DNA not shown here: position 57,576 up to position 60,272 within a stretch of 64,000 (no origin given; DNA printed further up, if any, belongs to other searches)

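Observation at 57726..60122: Single ORF fusing a phosphohexomutase (PMM/PGM) with an archaeal-type bifunctional PGI/PMI isomerase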

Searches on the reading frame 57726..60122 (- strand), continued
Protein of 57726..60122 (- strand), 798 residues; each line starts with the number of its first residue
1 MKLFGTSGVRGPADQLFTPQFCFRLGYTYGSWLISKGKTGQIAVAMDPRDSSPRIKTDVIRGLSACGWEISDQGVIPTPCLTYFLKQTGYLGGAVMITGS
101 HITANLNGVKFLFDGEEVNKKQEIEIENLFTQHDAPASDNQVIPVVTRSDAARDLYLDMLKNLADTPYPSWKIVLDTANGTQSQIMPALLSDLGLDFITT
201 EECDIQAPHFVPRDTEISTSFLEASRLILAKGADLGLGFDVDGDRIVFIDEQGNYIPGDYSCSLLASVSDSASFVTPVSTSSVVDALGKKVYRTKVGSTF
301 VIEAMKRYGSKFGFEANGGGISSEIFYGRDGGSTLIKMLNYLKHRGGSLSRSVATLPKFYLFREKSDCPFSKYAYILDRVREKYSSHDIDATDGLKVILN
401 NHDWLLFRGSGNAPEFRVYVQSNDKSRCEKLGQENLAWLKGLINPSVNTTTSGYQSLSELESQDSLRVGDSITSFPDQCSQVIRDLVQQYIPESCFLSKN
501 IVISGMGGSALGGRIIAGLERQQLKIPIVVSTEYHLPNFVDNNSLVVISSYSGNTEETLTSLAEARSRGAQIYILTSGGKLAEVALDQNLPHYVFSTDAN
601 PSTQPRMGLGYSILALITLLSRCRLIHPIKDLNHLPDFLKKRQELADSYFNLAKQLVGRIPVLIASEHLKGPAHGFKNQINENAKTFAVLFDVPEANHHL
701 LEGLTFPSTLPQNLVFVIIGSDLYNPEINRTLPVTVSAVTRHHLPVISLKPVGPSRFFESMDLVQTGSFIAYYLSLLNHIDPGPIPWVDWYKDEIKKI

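Call 6: find_homologous_proteins(query=window:57726-60122:-, max_evalue=0.00001)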
Query window:57726-60122:- (798 aa): 1580 proteins with E <= 0.00001 among 8000 candidates; the best 120 are listed.
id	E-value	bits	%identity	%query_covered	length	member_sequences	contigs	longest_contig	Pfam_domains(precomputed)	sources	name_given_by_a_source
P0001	0.0e+0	1826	100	100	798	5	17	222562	PF02878.23,PF01380.28,PF02879.23,PF02880.23,PF10432.15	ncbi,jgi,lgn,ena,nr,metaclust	ncbi:MAG: Bifunctional phosphomannomutase/phosphoglucomutase [Candidatus Amesbacteria bacterium GW20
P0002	0.0e+0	1159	63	100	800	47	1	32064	PF02878.23,PF02879.23,PF02880.23,PF10432.15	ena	-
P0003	0.0e+0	1107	60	100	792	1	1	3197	PF02878.23,PF02879.23,PF02880.23,PF10432.15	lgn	-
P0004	0.0e+0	1100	61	100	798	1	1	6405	PF02878.23,PF01380.28,PF02879.23,PF02880.23,PF10432.15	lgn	-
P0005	0.0e+0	1050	59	100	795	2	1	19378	PF02878.23,PF02879.23,PF02880.23,PF10432.15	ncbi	-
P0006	0.0e+0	1045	58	99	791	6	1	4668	PF02878.23,PF02879.23,PF02880.23,PF10432.15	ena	-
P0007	0.0e+0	1040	58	100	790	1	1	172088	PF02878.23,PF01380.28,PF02879.23,PF02880.23,PF10432.15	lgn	-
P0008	0.0e+0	1040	58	100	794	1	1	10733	PF02878.23,PF01380.28,PF02879.23,PF02880.23,PF10432.15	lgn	-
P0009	0.0e+0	1034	57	100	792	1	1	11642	PF02878.23,PF01380.28,PF02879.23,PF02880.23,PF10432.15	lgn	-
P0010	0.0e+0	1028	58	99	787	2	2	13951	PF02878.23,PF02879.23,PF02880.23,PF10432.15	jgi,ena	-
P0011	0.0e+0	1013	56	99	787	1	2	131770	PF02878.23,PF01380.28,PF02879.23,PF02880.23,PF10432.15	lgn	-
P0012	6.5e-298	1009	56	100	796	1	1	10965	PF02878.23,PF02879.23,PF02880.23,PF10432.15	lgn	-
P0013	1.6e-297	1007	57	100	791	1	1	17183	PF02878.23,PF01380.28,PF02879.23,PF02880.23,PF10432.15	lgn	-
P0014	4.8e-297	1006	57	100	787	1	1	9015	PF02878.23,PF01380.28,PF02879.23,PF02880.23,PF10432.15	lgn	-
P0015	8.8e-295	998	55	100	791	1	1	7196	PF02878.23,PF01380.28,PF02879.23,PF02880.23,PF10432.15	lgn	-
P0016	1.9e-294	997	56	100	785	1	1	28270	PF02878.23,PF01380.28,PF02879.23,PF02880.23,PF10432.15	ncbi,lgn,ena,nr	ncbi:MAG: hypothetical protein G01um101416_440 [Microgenomates group bacterium Gr01-1014_16]|nr:MAG:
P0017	1.0e-293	995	55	99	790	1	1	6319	PF02878.23,PF01380.28,PF02879.23,PF02880.23,PF10432.15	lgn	-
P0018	2.9e-292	990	54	99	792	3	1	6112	PF02878.23,PF01380.28,PF02879.23,PF02880.23,PF10432.15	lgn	-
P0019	2.6e-291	987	56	99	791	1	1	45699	PF02878.23,PF02879.23,PF02880.23,PF10432.15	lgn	-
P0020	1.2e-290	985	56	99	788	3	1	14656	PF02878.23,PF01380.28,PF02879.23,PF02880.23,PF10432.15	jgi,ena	-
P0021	3.4e-290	983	54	99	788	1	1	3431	PF02878.23,PF01380.28,PF02879.23,PF02880.23,PF10432.15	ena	-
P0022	4.6e-290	983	55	99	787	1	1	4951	PF02878.23,PF02879.23,PF02880.23,PF10432.15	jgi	-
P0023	8.8e-289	978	55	100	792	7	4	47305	PF02878.23,PF02879.23,PF02880.23,PF10432.15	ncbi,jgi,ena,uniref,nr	ncbi:hypothetical protein A2876_00005 [Candidatus Amesbacteria bacterium RIFCSPHIGHO2_01_FULL_48_32b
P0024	1.3e-288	978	55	99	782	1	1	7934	PF02878.23,PF02879.23,PF02880.23,PF10432.15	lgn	-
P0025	3.5e-288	976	55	99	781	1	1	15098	PF02878.23,PF01380.28,PF02879.23,PF02880.23,PF10432.15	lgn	-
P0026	4.1e-288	976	55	99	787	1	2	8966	PF02878.23,PF01380.28,PF02879.23,PF02880.23,PF10432.15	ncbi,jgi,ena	-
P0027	6.7e-288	975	55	99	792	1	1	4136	PF02878.23,PF01380.28,PF02879.23,PF02880.23,PF10432.15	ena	-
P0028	8.8e-288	975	55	99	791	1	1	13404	PF02878.23,PF01380.28,PF02879.23,PF02880.23,PF10432.15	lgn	-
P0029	1.1e-287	975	56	99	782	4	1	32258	PF02878.23,PF01380.28,PF02879.23,PF02880.23,PF10432.15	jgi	-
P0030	2.5e-287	973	54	99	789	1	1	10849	PF02878.23,PF01380.28,PF02879.23,PF02880.23,PF10432.15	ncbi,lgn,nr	ncbi:MAG: SIS domain-containing protein [bacterium]|nr:SIS domain-containing protein [bacterium]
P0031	5.9e-286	969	53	99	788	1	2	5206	PF02878.23,PF01380.28,PF02879.23,PF02880.23,PF10432.15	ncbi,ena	-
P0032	2.2e-285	967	56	99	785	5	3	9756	PF02878.23,PF02879.23,PF02880.23,PF10432.15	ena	-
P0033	3.1e-285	967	55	100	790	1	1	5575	PF02878.23,PF01380.28,PF02879.23,PF02880.23,PF10432.15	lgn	-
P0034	2.5e-283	960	55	99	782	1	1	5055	PF02878.23,PF02879.23,PF02880.23,PF10432.15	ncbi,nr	ncbi:hypothetical protein HYS82_02010 [Candidatus Amesbacteria bacterium]|nr:hypothetical protein [C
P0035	2.9e-283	960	54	99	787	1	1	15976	PF02878.23,PF02879.23,PF02880.23,PF10432.15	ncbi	-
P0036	1.5e-281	954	54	99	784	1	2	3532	PF02878.23,PF02879.23,PF02880.23,PF10432.15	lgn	-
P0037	1.9e-281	954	53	99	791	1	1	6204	PF02878.23,PF02879.23,PF02880.23,PF10432.15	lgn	-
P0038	2.6e-281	954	53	100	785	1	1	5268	PF02878.23,PF02879.23,PF02880.23,PF10432.15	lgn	-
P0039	5.0e-280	949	54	100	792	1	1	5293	PF02878.23,PF01380.28,PF02879.23,PF02880.23,PF10432.15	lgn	-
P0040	9.1e-279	945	54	99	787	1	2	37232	PF02878.23,PF01380.28,PF02879.23,PF02880.23,PF10432.15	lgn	-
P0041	2.3e-277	941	53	99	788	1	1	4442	PF02878.23,PF02879.23,PF02880.23,PF10432.15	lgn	-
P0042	5.6e-273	926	52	99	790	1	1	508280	PF02878.23,PF02879.23,PF02880.23,PF10432.15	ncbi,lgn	-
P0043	4.4e-262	890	59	82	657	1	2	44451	PF01380.28,PF02879.23,PF02880.23,PF10432.15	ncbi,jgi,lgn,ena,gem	-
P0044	8.4e-262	889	51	99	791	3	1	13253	PF02878.23,PF01380.28,PF02879.23,PF02880.23,PF10432.15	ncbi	-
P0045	2.3e-259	881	58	82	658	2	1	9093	PF01380.28,PF02879.23,PF02880.23,PF10432.15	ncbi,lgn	-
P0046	2.0e-257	875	59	82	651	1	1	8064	PF01380.28,PF02879.23,PF02880.23,PF10432.15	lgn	-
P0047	3.6e-257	874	60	80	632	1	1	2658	PF02879.23,PF02880.23,PF10432.15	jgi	jgi:bifunctional phosphoglucose/phosphomannose isomerase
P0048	1.1e-256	872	57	83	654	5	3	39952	PF01380.28,PF02879.23,PF02880.23,PF10432.15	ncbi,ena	-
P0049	1.1e-256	872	51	100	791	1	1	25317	PF02878.23,PF01380.28,PF02879.23,PF02880.23,PF10432.15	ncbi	-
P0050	3.6e-254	864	60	83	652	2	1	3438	PF01380.28,PF02879.23,PF02880.23,PF10432.15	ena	-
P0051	1.6e-252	858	57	83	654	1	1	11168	PF01380.28,PF02879.23,PF02880.23,PF10432.15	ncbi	-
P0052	1.9e-252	858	57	82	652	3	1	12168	PF01380.28,PF02879.23,PF02880.23,PF10432.15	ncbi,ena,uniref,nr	ncbi:MAG: Bifunctional phosphoglucose/phosphomannose isomerase [Candidatus Amesbacteria bacterium GW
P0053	2.4e-249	848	51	100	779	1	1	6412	PF02878.23,PF01380.28,PF02879.23,PF02880.23,PF10432.15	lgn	-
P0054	1.0e-240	819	57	83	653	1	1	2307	PF01380.28,PF02879.23,PF02880.23,PF10432.15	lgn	-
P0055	3.4e-237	808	47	99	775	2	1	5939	PF02878.23,PF02879.23,PF02880.23,PF10432.15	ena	-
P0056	4.7e-234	797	48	99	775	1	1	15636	PF02878.23,PF02879.23,PF02880.23,PF10432.15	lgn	-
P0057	8.8e-228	777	55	82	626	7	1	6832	PF01380.28,PF02879.23,PF02880.23,PF10432.15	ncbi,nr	ncbi:MAG: hypothetical protein UY06_C0028G0002 [Candidatus Amesbacteria bacterium GW2011_GWA2_47_70]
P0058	8.9e-228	777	54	82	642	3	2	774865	PF01380.28,PF02879.23,PF02880.23,PF10432.15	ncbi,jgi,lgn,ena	-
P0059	9.6e-227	773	57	77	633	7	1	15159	PF02879.23,PF02880.23,PF10432.15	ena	-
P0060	7.2e-174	598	56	62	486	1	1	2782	PF01380.28,PF02880.23,PF10432.15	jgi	-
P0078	5.7e-123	430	46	56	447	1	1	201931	PF02878.23,PF02879.23,PF02880.23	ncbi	ncbi:MAG: hypothetical protein ACOZBZ_03835 [Patescibacteria group bacterium]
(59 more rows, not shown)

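Call 11: find_encoding_contigs(protein=P0043, flank=5000, max_places=3)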
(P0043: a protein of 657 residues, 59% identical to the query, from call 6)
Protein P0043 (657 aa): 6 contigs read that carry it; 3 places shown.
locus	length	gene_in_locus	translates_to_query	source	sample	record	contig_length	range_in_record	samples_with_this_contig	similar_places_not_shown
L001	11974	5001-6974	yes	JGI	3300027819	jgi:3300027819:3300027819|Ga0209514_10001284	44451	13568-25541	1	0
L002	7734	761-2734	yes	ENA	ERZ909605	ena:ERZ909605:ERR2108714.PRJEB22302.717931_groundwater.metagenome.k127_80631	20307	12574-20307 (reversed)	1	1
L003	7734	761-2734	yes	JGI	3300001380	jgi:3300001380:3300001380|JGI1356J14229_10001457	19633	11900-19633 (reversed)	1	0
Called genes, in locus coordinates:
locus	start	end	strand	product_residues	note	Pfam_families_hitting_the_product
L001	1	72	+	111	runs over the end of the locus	PF01245:Ribosomal_L19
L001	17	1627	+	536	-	PF13231:PMT_2 (weak)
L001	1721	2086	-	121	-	-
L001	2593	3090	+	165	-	PF02075:RuvC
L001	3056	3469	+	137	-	PF02643:DUF192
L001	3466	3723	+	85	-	-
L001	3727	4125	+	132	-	PF18894:PhageMetallopep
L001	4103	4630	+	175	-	-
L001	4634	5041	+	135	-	PF02878:PGM_PMM_I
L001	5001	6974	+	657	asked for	PF02879:PGM_PMM_II, PF02880:PGM_PMM_III, PF01380:SIS (faint), PF10432:bact-PGI_C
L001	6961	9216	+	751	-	PF01326:PPDK_N, PF00391:PEP-utilizers, PF02896:PEP-utilizers_C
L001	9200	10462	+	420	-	PF03952:Enolase_N, PF00113:Enolase_C, PF13378:MR_MLE_C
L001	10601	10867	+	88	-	-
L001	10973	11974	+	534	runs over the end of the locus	PF01676:Metalloenzyme, PF06415:iPGM_N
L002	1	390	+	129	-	?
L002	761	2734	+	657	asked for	PF02879:PGM_PMM_II, PF02880:PGM_PMM_III, PF01380:SIS (faint), PF10432:bact-PGI_C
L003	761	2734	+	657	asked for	PF02879:PGM_PMM_II, PF02880:PGM_PMM_III, PF01380:SIS (faint), PF10432:bact-PGI_C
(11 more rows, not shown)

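Call 12: find_encoding_contigs(protein=P0058, flank=5000, max_places=2)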
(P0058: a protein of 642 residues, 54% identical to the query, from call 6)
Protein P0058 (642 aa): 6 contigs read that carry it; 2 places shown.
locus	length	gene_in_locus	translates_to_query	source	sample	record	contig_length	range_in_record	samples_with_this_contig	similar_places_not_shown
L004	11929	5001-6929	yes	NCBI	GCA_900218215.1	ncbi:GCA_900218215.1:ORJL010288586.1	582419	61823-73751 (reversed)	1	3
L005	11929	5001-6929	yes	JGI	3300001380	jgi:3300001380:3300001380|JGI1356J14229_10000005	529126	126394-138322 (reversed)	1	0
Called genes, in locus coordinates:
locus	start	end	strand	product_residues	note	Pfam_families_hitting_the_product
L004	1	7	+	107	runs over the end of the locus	PF01245:Ribosomal_L19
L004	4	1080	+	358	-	-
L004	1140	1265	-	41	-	-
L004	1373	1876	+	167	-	PF02075:RuvC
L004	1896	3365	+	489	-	PF02643:DUF192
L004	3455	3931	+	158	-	-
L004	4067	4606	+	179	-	-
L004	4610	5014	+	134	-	PF02878:PGM_PMM_I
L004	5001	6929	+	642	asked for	PF02879:PGM_PMM_II, PF02880:PGM_PMM_III, PF01380:SIS (weak), PF10432:bact-PGI_C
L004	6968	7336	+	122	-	PF04480:DUF559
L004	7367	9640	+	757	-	PF01326:PPDK_N, PF00391:PEP-utilizers, PF02896:PEP-utilizers_C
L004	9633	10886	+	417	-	PF03952:Enolase_N, PF00113:Enolase_C, PF13378:MR_MLE_C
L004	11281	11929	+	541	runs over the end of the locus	PF01676:Metalloenzyme, PF06415:iPGM_N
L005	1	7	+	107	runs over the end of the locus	PF01245:Ribosomal_L19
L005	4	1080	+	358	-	-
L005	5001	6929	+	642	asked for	PF02879:PGM_PMM_II, PF02880:PGM_PMM_III, PF01380:SIS (weak), PF10432:bact-PGI_C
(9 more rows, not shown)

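Call 13: find_encoding_contigs(protein=P0078, flank=6000, max_places=2)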
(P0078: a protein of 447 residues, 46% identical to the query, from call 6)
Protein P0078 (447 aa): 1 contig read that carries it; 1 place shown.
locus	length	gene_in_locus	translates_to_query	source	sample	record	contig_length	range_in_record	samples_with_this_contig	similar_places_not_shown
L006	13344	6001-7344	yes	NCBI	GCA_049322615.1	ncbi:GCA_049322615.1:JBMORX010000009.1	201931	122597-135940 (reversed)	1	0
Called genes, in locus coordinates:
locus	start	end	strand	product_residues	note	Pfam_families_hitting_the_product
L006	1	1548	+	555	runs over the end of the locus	PF06418:CTP_synth_N, PF00117:GATase, PF07722:Peptidase_C26 (faint)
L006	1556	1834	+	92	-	PF01245:Ribosomal_L19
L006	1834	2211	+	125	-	PF02021:UPF0102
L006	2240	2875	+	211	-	PF25917:BSH_RND (weak), PF25973:BSH_CzcB, PF25990:Beta-barrel_YknX (weak)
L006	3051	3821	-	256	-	PF02163:Peptidase_M50 (weak)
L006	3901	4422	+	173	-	PF02075:RuvC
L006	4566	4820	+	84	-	PF16325:Peptidase_U32_C (weak)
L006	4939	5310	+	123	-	PF18894:PhageMetallopep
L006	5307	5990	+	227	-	PF21694:DNA_pol3_delta_C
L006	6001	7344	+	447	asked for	PF02878:PGM_PMM_I, PF02879:PGM_PMM_II, PF02880:PGM_PMM_III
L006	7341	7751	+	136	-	-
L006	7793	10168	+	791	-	PF01326:PPDK_N, PF00391:PEP-utilizers, PF02896:PEP-utilizers_C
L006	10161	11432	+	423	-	PF03952:Enolase_N, PF00113:Enolase_C, PF13378:MR_MLE_C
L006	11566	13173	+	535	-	PF01676:Metalloenzyme, PF06415:iPGM_N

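Call 25: search_protein_representatives(protein=window:57726-60122:-)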
Query: 798 residues. Proteins with E-value up to 0.001 (for the whole library): 17911; up to 1e-10: 10570; up to 1e-30: 1306. The best 150 are listed.
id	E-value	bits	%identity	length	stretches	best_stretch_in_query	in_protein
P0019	8.4e-292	986.6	57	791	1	1-794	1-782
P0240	2.3e-147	508.9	56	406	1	2-407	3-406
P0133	1.2e-132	460.3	61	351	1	462-797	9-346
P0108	7.7e-120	417.9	47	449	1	2-443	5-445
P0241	3.7e-112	392.6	45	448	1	3-437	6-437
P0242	2.0e-102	360.3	44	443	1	3-443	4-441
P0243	1.1e-99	351.3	42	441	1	1-443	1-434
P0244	2.2e-95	337.1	43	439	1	2-444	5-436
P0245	1.7e-94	334.1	44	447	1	2-441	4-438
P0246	1.0e-86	308.4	40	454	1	1-446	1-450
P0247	9.5e-83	295.3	45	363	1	467-797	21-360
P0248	1.9e-82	294.3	37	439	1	2-436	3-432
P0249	8.9e-81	288.8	45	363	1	462-796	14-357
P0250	9.3e-81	288.7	43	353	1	462-797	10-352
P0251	4.0e-79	283.3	48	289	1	159-446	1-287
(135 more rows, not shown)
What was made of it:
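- Tried and rejected: All other top hits are single-module proteins (call 25).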
